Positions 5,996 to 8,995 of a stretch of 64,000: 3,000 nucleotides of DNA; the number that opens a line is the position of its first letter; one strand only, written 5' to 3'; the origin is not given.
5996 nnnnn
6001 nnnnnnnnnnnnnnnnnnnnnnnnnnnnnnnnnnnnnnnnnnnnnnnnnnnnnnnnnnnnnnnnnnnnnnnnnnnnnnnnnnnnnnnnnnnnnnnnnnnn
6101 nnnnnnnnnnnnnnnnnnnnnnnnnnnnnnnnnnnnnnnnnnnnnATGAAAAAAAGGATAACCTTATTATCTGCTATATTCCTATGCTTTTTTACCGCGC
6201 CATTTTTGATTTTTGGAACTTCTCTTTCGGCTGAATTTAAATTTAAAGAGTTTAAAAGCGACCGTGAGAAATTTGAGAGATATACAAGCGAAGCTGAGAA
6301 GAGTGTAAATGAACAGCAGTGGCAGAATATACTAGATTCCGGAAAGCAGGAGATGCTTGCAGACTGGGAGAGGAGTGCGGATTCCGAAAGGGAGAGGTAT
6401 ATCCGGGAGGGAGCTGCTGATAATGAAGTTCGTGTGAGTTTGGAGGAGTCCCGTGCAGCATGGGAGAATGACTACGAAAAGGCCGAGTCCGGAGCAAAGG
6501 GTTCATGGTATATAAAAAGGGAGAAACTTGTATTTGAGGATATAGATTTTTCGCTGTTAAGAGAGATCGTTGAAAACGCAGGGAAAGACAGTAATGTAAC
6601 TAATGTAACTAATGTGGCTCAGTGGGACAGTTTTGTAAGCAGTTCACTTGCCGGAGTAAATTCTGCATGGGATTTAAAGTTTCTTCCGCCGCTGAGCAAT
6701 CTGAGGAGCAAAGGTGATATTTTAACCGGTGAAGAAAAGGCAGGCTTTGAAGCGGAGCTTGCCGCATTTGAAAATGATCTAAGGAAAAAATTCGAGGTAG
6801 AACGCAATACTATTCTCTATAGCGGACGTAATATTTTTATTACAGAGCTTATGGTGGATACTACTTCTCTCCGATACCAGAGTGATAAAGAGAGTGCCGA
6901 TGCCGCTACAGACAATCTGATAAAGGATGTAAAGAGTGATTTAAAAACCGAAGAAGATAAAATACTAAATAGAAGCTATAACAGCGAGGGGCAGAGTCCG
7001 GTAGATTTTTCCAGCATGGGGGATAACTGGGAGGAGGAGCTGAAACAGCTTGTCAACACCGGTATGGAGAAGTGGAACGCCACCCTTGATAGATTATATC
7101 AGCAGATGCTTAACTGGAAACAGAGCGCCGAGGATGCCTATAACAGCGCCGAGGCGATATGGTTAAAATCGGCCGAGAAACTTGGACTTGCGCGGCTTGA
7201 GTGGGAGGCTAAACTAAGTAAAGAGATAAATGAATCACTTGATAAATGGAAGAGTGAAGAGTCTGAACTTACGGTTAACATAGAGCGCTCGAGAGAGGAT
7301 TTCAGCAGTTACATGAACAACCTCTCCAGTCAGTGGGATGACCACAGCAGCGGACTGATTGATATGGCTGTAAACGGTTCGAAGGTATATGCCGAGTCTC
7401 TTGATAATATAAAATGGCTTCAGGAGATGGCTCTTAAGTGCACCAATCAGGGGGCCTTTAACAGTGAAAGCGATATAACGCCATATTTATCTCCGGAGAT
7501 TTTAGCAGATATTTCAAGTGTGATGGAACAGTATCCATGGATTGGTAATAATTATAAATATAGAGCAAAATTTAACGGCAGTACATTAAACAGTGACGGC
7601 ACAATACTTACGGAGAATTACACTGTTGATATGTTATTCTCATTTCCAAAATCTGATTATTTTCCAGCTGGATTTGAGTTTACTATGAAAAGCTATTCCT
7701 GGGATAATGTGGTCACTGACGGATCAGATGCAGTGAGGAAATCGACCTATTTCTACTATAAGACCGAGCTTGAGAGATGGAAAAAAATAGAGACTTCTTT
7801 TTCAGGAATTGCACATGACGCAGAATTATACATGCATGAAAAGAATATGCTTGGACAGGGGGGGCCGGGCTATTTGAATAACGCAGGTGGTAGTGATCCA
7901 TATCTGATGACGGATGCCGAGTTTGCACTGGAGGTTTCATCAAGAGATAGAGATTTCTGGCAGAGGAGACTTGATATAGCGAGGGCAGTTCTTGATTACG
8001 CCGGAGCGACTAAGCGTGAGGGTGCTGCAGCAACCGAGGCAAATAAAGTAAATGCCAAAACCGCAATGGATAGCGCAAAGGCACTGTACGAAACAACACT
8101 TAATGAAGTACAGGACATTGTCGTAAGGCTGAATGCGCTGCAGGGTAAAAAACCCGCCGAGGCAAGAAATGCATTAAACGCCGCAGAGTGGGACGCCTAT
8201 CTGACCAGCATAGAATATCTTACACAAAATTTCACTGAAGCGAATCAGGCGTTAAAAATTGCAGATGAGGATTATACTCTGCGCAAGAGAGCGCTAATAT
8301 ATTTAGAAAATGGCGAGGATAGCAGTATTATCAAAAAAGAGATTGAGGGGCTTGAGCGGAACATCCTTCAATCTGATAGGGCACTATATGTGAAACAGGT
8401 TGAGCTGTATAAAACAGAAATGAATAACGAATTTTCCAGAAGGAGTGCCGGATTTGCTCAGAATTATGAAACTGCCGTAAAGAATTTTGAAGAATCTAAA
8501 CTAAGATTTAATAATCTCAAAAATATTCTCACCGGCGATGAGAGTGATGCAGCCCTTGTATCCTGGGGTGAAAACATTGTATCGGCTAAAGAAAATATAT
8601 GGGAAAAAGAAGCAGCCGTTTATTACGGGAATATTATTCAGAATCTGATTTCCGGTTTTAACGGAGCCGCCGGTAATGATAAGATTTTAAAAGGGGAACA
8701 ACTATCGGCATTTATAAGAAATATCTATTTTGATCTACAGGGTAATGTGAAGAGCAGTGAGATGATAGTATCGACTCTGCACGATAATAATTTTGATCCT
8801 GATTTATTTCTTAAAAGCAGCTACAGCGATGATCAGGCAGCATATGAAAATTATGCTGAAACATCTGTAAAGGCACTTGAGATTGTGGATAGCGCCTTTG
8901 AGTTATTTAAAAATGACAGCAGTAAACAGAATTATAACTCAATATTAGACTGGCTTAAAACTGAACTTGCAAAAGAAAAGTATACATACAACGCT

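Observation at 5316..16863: Candidate undescribed giant Sec-dependent polymorphic-toxin-like system: 277-aa partner, 3379-aa carrier with LAS-peptidase-like tip, MORN/YwqK-like immunity protein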

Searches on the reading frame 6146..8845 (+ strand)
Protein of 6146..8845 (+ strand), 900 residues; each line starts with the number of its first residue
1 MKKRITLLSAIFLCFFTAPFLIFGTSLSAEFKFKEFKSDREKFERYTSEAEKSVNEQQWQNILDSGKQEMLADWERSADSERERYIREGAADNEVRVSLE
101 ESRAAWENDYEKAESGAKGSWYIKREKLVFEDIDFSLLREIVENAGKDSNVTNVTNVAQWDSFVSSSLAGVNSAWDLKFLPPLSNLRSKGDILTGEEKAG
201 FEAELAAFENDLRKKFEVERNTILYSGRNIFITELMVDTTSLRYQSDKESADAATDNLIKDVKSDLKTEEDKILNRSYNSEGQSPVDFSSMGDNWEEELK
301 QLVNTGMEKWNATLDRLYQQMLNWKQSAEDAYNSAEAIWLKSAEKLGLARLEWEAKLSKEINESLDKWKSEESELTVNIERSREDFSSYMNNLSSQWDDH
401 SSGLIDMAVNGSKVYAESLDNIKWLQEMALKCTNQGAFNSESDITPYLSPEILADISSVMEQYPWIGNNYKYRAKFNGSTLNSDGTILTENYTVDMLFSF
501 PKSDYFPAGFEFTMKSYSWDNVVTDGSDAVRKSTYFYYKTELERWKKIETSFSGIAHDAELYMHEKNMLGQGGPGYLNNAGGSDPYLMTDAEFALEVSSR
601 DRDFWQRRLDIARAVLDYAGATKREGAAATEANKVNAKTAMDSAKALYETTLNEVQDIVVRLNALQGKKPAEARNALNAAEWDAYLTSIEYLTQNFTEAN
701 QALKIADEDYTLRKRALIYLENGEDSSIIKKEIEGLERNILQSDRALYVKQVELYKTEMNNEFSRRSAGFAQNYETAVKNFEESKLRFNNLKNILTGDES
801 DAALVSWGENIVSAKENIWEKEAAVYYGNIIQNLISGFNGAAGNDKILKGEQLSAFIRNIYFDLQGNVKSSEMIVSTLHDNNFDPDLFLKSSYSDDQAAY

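Call 14: find_homologous_proteins(query=window:6146-8845:+)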
Query window:6146-8845:+ (900 aa): 2 proteins with E <= 0.001 among 8000 candidates.
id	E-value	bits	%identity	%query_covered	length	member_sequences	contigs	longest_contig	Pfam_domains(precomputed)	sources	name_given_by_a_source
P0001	0.0e+0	1185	62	100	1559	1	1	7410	-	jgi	-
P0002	7.2e-286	969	53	57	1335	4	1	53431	-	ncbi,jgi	jgi:hypothetical protein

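Call 18: find_related_loci(query=A1, collection=genome_contigs, flank=10000)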
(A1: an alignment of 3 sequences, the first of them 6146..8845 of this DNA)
Query A1 (900 aa) in genome_contigs; peptide patterns used: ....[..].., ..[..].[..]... (x = any residue, [..] = any of these).
108 stretches matched a pattern; 5 encode a relative of the query (tblastn E <= 1e-3); 5 distinct loci.
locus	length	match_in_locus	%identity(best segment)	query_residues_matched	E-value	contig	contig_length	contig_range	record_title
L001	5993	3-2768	58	52-900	0e+0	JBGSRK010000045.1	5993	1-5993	MAG: Patescibacteria group bacterium isolate JTS-AC356 k141_2202343, whole genome shotgun sequence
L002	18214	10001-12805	55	1-900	0e+0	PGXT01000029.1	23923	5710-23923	MAG: Spirochaetae bacterium HGW-Spirochaetae-5 bjp_ig2069_scaffold_1059, whole genome shotgun sequence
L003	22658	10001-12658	57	1-900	0e+0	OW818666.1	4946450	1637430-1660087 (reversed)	metagenome genome assembly, chromosome: 1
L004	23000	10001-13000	70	1-900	0e+0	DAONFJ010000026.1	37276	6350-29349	MAG TPA_asm: Spirochaetota bacterium isolate AMR_MDS_3846 NODE_1066_length_37276_cov_9.915370, whole genome shotgun sequ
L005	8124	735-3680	46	1-900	3e-120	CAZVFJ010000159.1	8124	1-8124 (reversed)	MAG TPA_asm: uncultured Leptospirales bacterium isolate SRP192927_co3_21 genome assembly, contig: NODE_23921_length_8124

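Call 34: find_encoding_contigs(protein=P0002, flank=10000, max_places=4)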
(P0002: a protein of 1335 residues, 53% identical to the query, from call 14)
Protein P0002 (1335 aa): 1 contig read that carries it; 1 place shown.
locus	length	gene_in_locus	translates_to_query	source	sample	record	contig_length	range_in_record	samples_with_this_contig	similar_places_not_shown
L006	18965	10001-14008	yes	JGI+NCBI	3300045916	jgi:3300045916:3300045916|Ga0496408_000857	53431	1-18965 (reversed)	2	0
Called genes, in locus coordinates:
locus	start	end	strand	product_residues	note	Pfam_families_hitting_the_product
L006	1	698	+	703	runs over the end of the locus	PF00009:GTP_EFTU, PF01926:MMR_HSR1, PF02421:FeoB_N (faint), PF22042:EF-G_D2, PF14492:EFG_III, PF03764:EFG_IV, PF00679:EFG_C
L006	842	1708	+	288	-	-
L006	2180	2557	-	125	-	PF01292:Ni_hydr_CYTB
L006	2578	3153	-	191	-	PF11783:Cytochrome_cB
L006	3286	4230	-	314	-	PF13435:Cytochrome_C554 (faint), PF14522:Cytochrome_C7 (faint), PF14537:Cytochrom_c3_2 (faint), PF22113:Mtrc-MtrF_II-IV_dom (faint)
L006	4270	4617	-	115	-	PF00581:Rhodanese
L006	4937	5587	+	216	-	PF08241:Methyltransf_11 (weak), PF08242:Methyltransf_12 (weak), PF13649:Methyltransf_25, PF13847:Methyltransf_31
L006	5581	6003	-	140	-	PF13279:4HBT_2, PF03061:4HBT (weak)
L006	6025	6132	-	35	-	-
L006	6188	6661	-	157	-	PF01161:PBP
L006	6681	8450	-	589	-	PF08269:dCache_2, PF17200:sCache_2, PF00672:HAMP (faint), PF00015:MCPsignal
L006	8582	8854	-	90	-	-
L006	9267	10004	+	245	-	-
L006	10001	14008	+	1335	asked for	-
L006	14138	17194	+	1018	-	-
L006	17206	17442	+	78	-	-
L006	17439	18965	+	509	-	?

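Call 45: find_related_loci(query=A1, collection=viral_contigs, flank=10000)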
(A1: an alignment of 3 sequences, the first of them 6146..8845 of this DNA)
Query A1 (900 aa) in viral_contigs; peptide patterns used: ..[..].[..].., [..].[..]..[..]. (x = any residue, [..] = any of these).
139 stretches matched a pattern, but none encodes a relative of the query by tblastn (E <= 1e-3).

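Call 59: search_protein_families(library=pfam, proteins=[L003:19301-20320:+, L004:19517-20536:+, L003:20341-20877:+, L004:20558-21277:+], max_evalue=0.05)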
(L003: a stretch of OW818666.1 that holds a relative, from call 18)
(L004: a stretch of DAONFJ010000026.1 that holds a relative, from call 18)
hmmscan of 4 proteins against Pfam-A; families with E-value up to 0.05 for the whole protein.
L003:19301-20320:+ (340 aa): 2 families
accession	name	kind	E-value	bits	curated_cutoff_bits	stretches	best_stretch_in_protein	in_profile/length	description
PF21845.1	DUF6904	-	0.023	14.9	27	0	224-251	10-37/238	Domain of unknown function (DUF6904)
PF02671.26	PAH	-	0.028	14.6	21.3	0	267-278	1-12/45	Paired amphipathic helix repeat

L004:19517-20536:+ (340 aa): 2 families
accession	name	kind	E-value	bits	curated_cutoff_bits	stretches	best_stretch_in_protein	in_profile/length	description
PF04961.17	FTCD_C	-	0.0028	17.9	24.5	1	129-175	59-105/182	Formiminotransferase-cyclodeaminase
PF25557.1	GAUT_1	-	0.049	14.3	22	1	125-168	22-65/77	Galacturonosyltransferase domain 1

L003:20341-20877:+ (179 aa): 7 families
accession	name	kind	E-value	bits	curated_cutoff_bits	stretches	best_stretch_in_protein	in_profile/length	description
PF13516.12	LRR_6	-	3.9e-10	39.5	23.4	1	118-138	4-24/24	Leucine Rich repeat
PF12799.13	LRR_4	-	1.2e-08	35.3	27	2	118-153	2-36/44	Leucine Rich repeats (2 copies)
PF13855.12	LRR_8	-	1.7e-07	31.4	27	2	94-152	2-60/61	Leucine rich repeat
PF23598.1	LRR_14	-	2.8e-07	30.1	40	1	61-162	14-114/353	Leucine-rich repeat region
PF24758.1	LRR_At5g56370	-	0.0079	16.3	27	0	59-100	51-93/227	FBD-associated F-box protein At5g56370, LRR repeats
PF00560.39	LRR_1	-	0.0085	16.4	20.6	0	118-140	1-23/23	Leucine Rich Repeat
PF25013.1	LRR_Zer-1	-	0.013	16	27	1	88-148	3-61/137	Zer-1-like, Leucine-rich repeats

L004:20558-21277:+ (240 aa): 5 families
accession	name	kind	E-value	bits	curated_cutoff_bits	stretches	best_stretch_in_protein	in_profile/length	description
PF12799.13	LRR_4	-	9.5e-07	29.3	27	0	127-167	1-38/44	Leucine Rich repeats (2 copies)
PF13516.12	LRR_6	-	1.3e-05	25.3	23.4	0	182-198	8-24/24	Leucine Rich repeat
PF09639.16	YjcQ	-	1.4e-05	25.6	23.3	1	148-199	29-78/95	YjcQ protein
PF22656.2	At5g48480-like_N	-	0.0059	16.8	27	1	35-53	10-28/59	Glyoxalase At5g48480-like, N-terminal domain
PF23598.1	LRR_14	-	0.017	14.3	40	1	98-224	65-189/353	Leucine-rich repeat region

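Call 67: search_solved_structures(query=A1, max_evalue=1)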
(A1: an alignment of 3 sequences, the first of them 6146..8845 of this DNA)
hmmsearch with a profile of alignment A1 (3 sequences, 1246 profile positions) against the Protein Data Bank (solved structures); distinct sequences matched with E-value up to 1: 0.

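Call 100: predict_structure(alignment_id=A1)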
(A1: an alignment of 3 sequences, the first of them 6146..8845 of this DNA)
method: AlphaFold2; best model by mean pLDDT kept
length: 900 residues; sequences in the alignment: 3
mean_pLDDT: 54.7   pTM: 0.29
mean pLDDT of the five models: 54.7, 54.5, 51.9, 51.0, 47.9
residues with pLDDT >= 90: 0; 70-90: 158; 50-70: 380; < 50: 362
segments of 3 or more residues with pLDDT < 50: 1-38, 128-132, 148-152, 235-412, 554-593, 665-674, 759-792, 794-797, 862-900
pLDDT, mean of each block of 10 residues (from residue 1): 37 31 30 42 71 71 76 68 64 67 68 63 56 62 56 59 67 65 64 58 66 67 62 42 27 34 32 34 36 36 37 39 39 34 30 38 44 42 39 39 43 56 70 64 66 70 68 76 75 78 65 78 68 68 65 45 40 31 35 51 67 69 60 74 70 58 47 53 55 58 66 67 64 72 61 52 40 40 44 51 64 57 68 78 71 63 38 37 40 30
secondary structure, 60 per line:
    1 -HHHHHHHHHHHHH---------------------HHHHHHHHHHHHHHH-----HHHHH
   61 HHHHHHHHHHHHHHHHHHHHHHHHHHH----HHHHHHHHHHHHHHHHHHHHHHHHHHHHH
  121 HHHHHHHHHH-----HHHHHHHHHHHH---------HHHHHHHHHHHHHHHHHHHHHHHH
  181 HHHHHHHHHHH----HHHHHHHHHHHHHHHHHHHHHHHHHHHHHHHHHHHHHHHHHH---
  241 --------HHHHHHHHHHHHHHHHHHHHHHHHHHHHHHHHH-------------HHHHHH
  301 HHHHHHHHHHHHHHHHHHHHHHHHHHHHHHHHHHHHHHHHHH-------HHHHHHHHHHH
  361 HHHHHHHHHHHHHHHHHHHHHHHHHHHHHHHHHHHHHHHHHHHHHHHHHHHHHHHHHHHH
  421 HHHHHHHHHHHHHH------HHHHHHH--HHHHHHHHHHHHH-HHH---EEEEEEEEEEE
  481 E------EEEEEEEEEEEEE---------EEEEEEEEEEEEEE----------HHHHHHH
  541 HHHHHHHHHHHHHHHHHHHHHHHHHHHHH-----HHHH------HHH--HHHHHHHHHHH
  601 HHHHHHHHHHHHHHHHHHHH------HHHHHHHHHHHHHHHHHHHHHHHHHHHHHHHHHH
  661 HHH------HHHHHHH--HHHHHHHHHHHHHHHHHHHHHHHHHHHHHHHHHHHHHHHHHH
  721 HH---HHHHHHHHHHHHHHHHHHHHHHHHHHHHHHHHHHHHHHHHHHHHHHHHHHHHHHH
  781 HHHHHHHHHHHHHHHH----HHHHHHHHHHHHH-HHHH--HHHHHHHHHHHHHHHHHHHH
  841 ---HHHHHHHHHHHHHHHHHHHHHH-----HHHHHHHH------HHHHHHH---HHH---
elements in order (helices of 4 or more, strands of 3 or more residues): H2-14 H36-50 H56-87 H92-130 H136-147 H157-191 H196-237 H249-281 H295-342 H350-434 H441-447 H450-462 E470-481 E488-500 E510-523 H534-569 H575-578 H590-620 H627-663 H670-676 H679-722 H726-796 H801-813 H815-818 H821-840 H844-865 H871-878 H885-891

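Call 117: search_protein_families(library=pfam, proteins=[L003:42-2132:+, L004:16-2358:+], max_evalue=0.001)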
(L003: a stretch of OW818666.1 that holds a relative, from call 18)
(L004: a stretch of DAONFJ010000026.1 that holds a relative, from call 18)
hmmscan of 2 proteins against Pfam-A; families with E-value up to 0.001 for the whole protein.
L003:42-2132:+ (697 aa): 3 families
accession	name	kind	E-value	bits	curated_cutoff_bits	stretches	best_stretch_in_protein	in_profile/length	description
PF00873.25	ACR_tran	-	1.1e-145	487.3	28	1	3-688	344-1020/1021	AcrB/AcrD/AcrF family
PF03176.21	MMPL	-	3.1e-05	23.5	20.5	0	13-152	176-305/333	MMPL family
PF02355.23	SecD_SecF_C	-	0.00013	21.8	20.5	0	530-677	30-175/189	Protein export membrane protein SecD/SecF, C-terminal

L004:16-2358:+ (781 aa): 3 families
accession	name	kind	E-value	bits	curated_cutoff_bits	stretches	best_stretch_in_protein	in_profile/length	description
PF00873.25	ACR_tran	-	3.1e-156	522.2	28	1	2-750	295-1020/1021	AcrB/AcrD/AcrF family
PF02355.23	SecD_SecF_C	-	2.9e-05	24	20.5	0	595-742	33-178/189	Protein export membrane protein SecD/SecF, C-terminal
PF03176.21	MMPL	-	4.2e-05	23.1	20.5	0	594-749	144-301/333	MMPL family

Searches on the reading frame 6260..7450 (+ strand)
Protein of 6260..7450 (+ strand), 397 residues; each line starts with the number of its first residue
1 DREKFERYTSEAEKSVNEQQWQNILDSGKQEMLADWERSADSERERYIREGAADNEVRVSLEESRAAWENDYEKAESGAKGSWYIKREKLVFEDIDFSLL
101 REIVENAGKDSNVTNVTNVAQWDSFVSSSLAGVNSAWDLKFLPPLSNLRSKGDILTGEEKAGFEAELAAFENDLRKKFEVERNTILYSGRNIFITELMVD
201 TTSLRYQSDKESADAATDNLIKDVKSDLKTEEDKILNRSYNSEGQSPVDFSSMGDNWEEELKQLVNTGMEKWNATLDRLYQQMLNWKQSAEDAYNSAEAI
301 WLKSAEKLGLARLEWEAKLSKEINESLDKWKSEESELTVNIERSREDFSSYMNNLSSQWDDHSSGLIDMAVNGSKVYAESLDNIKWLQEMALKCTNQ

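Call 114: search_dna_similar(query=window:6260-7450:+, collection=phages, mode=protein, max_evalue=5, max_rows=10)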
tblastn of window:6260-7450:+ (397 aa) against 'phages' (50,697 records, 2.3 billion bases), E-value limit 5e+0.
No match.
